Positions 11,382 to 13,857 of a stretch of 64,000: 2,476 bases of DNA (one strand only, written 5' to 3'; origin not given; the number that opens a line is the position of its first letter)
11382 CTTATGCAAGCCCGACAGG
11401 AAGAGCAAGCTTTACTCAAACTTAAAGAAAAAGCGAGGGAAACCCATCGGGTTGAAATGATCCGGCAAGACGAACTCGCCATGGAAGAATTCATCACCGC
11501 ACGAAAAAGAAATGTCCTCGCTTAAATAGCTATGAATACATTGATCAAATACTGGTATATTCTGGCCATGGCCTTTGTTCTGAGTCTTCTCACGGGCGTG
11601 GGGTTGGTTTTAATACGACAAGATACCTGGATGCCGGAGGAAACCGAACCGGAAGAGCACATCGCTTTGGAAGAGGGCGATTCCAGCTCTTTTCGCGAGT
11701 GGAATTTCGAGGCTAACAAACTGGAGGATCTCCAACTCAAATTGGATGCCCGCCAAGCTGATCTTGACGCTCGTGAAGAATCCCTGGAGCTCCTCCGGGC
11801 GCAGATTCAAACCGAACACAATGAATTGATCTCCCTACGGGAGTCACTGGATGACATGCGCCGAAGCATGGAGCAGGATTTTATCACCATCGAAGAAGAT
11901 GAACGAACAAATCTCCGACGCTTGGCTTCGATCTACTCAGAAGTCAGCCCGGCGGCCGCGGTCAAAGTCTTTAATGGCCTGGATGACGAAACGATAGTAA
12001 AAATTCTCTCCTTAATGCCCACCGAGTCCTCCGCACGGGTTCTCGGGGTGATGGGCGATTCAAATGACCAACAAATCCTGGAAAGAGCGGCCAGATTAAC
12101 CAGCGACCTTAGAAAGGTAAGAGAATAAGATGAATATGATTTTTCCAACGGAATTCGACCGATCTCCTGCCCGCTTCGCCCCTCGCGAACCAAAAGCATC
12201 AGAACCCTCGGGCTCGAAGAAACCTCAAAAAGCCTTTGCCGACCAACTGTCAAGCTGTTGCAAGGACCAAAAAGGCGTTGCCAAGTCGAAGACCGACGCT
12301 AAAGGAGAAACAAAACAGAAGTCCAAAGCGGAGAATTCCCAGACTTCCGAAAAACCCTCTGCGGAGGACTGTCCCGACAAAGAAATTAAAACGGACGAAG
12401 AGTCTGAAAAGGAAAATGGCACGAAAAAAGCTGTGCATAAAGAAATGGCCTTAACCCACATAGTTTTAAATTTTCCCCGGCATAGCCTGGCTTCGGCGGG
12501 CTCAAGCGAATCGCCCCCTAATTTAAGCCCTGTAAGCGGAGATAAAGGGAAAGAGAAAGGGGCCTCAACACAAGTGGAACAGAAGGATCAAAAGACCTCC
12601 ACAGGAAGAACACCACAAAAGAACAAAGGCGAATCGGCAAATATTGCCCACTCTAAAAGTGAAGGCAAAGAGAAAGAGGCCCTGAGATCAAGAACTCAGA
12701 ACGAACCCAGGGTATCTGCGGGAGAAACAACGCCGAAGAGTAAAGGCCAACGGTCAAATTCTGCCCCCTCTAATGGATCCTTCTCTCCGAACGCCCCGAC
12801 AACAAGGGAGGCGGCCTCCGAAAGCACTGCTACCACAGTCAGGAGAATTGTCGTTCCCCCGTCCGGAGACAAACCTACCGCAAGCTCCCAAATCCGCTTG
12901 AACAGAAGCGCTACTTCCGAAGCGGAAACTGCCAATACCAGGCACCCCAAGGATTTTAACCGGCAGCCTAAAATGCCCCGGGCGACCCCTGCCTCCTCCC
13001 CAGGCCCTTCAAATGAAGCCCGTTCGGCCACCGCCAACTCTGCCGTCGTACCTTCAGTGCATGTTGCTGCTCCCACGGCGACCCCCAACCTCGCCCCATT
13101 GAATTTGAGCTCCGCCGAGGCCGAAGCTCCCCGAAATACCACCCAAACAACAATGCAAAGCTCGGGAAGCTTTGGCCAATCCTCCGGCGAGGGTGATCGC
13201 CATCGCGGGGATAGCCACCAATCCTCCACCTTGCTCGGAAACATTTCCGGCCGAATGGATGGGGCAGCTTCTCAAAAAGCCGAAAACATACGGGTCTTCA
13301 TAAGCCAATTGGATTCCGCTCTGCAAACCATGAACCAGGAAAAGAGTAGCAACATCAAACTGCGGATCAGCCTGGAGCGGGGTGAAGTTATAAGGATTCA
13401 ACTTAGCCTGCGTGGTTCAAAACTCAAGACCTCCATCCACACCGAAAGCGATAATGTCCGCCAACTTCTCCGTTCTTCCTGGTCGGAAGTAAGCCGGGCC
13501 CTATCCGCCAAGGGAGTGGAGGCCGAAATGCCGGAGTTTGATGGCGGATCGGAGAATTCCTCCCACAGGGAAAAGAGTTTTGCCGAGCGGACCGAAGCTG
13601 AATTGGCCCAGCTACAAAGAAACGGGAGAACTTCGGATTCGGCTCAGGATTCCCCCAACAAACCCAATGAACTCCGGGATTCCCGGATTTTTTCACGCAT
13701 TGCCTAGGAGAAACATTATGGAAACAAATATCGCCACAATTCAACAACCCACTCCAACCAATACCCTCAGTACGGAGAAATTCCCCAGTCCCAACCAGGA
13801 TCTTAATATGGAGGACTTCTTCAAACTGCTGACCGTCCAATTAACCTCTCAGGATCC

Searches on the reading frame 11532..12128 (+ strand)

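Call 77: search_protein_families(library=pfam, proteins=[window:11532-12128:+], max_evalue=0.01)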
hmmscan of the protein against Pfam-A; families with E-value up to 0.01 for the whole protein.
window:11532-12128:+ (198 aa): 1 family
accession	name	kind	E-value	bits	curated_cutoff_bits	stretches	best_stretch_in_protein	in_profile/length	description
PF03448.22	MgtE_N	-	7.7e-05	23.6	25.9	1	129-185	28-84/102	MgtE intracellular N domain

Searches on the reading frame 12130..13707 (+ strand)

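Call 77: search_protein_families(library=pfam, proteins=[window:12130-13707:+], max_evalue=0.01)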
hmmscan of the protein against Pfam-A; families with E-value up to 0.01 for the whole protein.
window:12130-13707:+ (525 aa): 1 family
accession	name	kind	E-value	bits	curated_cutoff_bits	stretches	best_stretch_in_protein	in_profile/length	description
PF02120.21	Flg_hook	-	3.3e-08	33.7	29.8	1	398-475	4-81/85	Flagellar hook-length control protein FliK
